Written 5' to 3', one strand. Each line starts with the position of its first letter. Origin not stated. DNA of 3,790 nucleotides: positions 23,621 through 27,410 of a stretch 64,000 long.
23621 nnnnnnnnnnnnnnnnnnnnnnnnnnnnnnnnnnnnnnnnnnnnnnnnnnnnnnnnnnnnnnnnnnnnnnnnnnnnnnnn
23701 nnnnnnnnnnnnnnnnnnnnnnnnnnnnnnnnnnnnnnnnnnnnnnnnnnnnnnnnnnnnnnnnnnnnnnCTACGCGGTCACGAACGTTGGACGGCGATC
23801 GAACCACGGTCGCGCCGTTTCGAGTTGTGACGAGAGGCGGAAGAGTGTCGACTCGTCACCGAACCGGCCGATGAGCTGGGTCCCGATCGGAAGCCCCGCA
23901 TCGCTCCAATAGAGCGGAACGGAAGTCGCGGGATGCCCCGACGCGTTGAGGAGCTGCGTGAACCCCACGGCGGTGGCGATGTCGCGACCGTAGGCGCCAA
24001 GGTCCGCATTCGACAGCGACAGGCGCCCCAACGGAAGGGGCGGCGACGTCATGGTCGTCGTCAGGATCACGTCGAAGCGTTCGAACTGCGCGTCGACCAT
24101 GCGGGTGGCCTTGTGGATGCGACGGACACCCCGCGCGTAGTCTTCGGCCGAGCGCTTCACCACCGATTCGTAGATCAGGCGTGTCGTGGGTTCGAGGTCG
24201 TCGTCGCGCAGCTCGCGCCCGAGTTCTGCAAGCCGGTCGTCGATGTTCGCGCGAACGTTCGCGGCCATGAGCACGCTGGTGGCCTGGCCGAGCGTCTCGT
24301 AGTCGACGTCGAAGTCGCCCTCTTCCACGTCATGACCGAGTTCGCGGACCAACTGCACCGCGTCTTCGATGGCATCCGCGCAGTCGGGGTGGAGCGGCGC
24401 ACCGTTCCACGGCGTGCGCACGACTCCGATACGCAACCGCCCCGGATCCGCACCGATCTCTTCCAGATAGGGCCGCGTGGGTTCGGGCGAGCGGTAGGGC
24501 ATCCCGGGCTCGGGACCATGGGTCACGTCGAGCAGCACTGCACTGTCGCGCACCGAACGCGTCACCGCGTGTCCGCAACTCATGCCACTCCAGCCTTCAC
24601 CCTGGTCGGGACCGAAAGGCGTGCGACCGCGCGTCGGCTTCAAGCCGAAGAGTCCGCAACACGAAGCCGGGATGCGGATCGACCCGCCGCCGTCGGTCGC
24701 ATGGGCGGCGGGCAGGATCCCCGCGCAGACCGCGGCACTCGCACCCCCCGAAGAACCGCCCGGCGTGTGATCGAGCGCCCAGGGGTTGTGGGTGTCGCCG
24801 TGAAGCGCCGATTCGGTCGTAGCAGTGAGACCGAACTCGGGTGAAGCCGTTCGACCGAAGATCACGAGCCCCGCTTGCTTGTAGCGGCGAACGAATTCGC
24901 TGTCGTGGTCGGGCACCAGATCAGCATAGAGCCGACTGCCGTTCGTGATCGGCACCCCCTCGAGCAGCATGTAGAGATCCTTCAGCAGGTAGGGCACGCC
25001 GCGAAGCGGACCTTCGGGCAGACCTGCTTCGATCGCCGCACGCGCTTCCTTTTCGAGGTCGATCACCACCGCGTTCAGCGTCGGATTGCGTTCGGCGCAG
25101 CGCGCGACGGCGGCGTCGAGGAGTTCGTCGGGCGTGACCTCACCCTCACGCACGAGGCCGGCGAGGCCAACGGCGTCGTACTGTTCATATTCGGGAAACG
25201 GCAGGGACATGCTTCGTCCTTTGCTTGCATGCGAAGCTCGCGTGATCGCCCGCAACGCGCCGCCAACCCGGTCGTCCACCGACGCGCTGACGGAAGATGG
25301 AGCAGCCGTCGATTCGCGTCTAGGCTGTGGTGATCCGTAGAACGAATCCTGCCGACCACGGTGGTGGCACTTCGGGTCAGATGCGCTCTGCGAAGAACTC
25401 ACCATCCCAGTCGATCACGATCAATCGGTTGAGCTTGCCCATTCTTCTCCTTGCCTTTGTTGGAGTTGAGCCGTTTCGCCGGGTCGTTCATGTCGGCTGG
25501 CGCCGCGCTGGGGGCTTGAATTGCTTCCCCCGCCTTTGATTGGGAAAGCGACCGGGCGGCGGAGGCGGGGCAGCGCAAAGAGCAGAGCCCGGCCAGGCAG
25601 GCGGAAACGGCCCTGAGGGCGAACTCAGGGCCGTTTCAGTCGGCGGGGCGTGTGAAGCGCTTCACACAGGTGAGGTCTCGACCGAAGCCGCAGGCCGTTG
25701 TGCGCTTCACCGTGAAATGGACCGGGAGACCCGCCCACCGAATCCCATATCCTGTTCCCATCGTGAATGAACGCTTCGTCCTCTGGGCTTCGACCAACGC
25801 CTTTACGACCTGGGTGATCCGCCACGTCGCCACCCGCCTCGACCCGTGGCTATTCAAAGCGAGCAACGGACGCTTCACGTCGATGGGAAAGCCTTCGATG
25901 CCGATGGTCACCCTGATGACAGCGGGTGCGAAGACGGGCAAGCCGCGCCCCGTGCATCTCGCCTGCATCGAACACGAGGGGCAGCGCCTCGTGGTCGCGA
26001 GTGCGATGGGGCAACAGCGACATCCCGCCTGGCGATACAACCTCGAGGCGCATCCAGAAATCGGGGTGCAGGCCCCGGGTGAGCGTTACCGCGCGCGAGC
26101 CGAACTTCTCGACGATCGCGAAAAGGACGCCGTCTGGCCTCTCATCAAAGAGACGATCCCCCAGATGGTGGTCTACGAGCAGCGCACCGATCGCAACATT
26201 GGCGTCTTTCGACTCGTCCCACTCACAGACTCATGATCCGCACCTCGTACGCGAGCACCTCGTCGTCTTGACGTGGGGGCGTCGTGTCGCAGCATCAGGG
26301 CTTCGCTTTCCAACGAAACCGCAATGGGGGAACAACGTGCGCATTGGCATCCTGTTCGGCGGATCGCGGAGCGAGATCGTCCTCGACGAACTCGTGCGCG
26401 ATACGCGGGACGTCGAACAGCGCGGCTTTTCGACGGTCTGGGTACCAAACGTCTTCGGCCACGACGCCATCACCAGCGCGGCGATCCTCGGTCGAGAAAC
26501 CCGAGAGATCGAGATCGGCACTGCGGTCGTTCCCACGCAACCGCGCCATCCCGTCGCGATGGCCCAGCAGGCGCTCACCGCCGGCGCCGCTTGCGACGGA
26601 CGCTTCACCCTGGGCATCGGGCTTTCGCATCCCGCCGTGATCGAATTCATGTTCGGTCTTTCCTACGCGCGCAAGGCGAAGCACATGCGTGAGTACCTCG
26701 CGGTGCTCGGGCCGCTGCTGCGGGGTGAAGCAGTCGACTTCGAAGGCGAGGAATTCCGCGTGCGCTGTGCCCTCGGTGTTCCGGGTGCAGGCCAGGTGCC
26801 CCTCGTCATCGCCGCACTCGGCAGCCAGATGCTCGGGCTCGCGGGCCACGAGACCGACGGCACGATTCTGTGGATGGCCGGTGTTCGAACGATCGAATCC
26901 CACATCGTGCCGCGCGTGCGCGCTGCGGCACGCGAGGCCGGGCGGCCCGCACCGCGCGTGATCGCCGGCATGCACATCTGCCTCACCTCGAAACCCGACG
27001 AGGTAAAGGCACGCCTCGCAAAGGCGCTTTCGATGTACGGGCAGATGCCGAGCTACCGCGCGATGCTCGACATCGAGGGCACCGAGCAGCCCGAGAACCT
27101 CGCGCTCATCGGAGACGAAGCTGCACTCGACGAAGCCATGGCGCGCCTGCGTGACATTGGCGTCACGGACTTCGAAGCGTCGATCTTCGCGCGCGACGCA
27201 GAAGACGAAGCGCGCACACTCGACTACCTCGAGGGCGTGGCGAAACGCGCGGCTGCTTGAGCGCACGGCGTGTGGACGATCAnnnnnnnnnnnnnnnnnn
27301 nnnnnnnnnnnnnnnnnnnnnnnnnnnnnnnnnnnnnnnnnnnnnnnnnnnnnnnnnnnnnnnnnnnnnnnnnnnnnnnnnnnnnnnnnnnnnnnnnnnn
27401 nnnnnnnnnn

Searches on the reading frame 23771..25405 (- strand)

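Call 54: search_protein_families(library=pfam, proteins=[window:23771-25405:-], max_evalue=0.00001)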
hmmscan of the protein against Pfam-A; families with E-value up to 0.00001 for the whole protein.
window:23771-25405:- (544 aa): 1 family
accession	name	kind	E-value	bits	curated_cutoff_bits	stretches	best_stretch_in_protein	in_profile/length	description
PF01425.27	Amidase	-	3.8e-89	300.2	27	1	94-521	1-444/445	Amidase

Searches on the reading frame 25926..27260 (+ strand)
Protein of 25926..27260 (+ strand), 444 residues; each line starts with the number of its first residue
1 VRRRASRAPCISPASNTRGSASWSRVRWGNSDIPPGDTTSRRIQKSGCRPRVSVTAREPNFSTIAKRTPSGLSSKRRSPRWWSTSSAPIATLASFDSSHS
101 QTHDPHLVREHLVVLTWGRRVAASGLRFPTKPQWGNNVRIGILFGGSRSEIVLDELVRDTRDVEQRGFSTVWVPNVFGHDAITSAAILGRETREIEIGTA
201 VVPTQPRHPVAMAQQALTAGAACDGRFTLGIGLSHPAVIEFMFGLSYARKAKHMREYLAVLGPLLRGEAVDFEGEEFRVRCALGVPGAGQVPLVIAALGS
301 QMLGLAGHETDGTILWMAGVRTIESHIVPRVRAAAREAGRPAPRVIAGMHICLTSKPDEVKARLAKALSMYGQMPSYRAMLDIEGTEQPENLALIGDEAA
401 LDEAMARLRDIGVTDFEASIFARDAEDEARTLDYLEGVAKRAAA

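Call 54: search_protein_families(library=pfam, proteins=[window:25926-27260:+], max_evalue=0.00001)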
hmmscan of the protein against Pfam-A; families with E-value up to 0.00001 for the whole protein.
window:25926-27260:+ (444 aa): 1 family
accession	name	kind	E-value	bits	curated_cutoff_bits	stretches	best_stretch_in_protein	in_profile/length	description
PF00296.26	Bac_luciferase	-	1.5e-49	169.5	27.9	1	150-414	19-313/314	Luciferase-like monooxygenase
